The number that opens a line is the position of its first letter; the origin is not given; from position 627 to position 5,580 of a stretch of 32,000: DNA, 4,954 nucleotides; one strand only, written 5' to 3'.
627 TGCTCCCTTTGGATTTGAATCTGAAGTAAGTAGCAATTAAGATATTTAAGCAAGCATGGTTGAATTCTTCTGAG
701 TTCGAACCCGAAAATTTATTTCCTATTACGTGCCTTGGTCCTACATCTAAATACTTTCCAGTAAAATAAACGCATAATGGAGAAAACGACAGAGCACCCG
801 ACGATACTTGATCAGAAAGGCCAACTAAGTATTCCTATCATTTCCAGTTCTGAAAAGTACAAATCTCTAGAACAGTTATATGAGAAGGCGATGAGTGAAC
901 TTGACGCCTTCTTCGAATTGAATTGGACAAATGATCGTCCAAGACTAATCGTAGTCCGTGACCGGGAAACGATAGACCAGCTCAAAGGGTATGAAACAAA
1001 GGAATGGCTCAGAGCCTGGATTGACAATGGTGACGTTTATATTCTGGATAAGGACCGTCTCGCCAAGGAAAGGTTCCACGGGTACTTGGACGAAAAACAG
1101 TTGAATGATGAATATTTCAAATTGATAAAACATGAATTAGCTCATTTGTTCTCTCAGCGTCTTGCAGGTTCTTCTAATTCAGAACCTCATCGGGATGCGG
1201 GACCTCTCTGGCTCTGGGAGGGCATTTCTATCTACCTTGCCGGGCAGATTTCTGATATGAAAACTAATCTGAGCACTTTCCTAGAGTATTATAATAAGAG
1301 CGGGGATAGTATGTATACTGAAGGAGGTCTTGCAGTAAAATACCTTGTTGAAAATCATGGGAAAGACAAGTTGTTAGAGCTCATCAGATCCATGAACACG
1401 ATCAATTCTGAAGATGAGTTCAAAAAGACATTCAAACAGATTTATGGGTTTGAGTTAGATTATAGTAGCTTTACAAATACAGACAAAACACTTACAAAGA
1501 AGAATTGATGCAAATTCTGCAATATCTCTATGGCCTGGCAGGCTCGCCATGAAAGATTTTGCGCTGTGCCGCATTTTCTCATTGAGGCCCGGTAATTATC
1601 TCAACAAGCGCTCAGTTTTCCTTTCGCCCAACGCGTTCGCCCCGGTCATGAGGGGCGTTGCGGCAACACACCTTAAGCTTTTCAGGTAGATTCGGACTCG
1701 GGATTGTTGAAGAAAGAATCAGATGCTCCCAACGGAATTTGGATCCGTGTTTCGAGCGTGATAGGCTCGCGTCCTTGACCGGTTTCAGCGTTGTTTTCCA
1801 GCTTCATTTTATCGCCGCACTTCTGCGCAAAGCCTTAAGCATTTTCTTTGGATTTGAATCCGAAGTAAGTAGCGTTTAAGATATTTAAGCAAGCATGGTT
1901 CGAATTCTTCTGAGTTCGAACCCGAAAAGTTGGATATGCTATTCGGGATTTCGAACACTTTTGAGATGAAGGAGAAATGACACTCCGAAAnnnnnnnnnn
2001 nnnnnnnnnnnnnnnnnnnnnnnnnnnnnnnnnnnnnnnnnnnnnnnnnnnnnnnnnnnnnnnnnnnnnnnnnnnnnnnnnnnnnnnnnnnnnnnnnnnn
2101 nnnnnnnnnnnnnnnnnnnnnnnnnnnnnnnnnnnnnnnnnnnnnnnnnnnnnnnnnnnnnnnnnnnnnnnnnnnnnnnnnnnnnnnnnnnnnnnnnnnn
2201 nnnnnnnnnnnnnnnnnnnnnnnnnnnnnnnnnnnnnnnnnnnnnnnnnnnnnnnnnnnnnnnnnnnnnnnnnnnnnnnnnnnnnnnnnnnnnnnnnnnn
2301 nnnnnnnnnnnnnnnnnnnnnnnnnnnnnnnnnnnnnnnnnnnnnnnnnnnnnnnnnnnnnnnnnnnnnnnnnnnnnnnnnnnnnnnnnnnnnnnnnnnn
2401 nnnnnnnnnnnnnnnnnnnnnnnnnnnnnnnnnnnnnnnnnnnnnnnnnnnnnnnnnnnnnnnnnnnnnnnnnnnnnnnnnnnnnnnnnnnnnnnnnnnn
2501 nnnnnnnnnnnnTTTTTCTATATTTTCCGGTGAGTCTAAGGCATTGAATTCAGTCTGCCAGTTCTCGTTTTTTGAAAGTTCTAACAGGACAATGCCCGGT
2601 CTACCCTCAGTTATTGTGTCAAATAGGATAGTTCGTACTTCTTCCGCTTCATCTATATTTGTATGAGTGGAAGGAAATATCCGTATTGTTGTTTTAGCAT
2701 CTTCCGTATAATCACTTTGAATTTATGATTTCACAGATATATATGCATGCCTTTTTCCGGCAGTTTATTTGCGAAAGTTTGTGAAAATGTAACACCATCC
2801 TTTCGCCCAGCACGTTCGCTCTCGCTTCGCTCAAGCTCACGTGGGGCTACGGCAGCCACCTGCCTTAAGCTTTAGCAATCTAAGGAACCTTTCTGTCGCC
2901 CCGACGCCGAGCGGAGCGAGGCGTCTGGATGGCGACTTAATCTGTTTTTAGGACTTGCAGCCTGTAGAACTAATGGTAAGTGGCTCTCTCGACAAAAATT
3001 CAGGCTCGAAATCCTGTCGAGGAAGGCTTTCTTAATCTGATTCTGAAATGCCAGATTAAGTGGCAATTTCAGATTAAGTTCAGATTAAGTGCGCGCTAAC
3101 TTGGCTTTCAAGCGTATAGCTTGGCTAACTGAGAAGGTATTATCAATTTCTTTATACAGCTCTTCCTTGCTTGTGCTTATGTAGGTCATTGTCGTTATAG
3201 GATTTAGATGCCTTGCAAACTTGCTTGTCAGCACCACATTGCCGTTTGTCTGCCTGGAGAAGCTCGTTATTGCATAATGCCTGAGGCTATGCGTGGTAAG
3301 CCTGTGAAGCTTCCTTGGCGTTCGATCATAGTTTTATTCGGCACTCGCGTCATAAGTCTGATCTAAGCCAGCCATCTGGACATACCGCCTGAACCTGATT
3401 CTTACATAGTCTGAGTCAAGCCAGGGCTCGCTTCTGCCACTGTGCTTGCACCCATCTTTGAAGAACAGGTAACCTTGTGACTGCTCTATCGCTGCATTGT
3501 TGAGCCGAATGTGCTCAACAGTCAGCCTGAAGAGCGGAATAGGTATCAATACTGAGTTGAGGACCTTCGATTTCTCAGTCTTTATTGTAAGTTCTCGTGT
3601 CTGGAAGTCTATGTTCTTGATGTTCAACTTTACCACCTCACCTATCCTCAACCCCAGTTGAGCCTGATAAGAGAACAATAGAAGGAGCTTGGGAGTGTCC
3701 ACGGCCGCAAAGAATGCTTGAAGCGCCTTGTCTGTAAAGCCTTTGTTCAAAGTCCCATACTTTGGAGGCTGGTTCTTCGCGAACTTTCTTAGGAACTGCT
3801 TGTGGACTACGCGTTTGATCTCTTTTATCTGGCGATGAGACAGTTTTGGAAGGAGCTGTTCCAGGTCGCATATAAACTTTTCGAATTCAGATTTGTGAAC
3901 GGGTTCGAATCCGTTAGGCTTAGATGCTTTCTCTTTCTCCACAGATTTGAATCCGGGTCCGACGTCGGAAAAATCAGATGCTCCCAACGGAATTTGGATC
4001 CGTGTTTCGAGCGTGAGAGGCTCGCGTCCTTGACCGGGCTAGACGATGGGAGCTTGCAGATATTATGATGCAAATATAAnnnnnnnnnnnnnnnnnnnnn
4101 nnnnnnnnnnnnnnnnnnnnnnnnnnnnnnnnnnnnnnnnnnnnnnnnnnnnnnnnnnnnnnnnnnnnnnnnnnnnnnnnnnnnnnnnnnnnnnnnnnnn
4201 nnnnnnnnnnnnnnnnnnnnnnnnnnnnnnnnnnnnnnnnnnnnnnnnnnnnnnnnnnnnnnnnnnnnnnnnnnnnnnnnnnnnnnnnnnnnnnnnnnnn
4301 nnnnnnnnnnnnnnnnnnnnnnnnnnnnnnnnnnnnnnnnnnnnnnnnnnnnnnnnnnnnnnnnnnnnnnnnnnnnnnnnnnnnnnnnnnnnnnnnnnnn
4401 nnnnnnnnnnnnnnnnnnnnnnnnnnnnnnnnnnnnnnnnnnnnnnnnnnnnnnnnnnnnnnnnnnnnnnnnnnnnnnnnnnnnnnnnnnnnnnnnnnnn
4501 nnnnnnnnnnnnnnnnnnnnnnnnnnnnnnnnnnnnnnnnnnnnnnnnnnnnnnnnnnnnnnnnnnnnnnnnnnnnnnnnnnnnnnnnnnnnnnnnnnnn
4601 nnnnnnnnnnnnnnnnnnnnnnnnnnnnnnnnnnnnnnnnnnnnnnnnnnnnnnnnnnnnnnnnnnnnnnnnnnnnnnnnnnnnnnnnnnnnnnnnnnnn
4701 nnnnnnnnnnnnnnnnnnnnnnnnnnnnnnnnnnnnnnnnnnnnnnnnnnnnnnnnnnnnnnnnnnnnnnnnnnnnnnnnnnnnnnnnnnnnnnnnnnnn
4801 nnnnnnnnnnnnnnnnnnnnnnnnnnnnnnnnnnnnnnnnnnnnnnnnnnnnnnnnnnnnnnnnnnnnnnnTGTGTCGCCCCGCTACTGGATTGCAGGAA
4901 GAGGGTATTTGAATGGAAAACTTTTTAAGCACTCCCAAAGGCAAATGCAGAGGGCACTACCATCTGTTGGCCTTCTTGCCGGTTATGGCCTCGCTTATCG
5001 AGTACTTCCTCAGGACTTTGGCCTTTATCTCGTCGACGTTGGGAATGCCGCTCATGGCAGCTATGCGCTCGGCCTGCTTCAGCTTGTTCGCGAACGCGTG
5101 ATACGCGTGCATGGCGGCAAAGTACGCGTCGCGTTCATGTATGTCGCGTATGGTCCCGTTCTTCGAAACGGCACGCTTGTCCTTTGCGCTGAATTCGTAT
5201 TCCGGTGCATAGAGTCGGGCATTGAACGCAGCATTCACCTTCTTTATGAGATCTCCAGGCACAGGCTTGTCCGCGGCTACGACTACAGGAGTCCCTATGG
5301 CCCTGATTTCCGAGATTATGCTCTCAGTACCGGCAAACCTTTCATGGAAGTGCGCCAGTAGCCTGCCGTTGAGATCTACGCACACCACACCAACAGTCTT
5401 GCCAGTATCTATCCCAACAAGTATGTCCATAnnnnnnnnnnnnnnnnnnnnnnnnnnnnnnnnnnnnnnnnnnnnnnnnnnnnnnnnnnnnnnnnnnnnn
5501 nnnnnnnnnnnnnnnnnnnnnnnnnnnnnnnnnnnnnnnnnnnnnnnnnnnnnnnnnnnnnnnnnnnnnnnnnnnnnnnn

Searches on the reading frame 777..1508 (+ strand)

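Call 25: search_protein_families(library=pfam, proteins=[window:777-1508:+], max_evalue=0.01)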
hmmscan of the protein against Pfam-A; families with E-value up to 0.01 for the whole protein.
window:777-1508:+ (243 aa): 2 families
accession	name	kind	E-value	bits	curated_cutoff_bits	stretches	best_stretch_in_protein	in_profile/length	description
PF13485.12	Peptidase_MA_2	-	1.8e-09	38.2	32.4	1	167-228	132-189/201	Peptidase MA superfamily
PF01752.23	Peptidase_M9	-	9.3e-05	22.3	26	1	83-207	126-267/289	Collagenase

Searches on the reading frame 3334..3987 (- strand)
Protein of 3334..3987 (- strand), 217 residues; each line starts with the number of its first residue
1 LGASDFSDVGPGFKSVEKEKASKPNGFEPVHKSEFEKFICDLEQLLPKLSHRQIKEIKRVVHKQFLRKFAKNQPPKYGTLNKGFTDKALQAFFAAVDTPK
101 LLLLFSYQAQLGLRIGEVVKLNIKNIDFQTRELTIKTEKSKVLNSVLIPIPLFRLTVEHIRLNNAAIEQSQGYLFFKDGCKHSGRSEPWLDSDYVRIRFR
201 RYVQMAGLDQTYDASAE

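Call 25: search_protein_families(library=pfam, proteins=[window:3334-3987:-], max_evalue=0.01)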
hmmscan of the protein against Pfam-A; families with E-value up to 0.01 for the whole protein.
window:3334-3987:- (217 aa): 1 family
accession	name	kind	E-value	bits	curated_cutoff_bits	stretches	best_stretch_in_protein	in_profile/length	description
PF00589.27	Phage_integrase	-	1.7e-07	31.6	27.1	1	92-209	11-124/172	Phage integrase family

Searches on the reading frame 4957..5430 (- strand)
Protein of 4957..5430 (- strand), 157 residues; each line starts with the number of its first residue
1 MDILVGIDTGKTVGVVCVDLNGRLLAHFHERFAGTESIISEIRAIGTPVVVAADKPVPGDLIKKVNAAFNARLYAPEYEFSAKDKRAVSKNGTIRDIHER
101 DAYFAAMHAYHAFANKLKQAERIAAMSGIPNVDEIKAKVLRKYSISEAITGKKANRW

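Call 25: search_protein_families(library=pfam, proteins=[window:4957-5430:-], max_evalue=0.01)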
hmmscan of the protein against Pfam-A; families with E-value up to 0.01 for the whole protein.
window:4957-5430:- (157 aa): 1 family
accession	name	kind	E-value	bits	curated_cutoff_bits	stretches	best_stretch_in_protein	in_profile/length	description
PF04312.18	DUF460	-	4e-27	95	28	1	3-106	32-135/135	Protein of unknown function (DUF460)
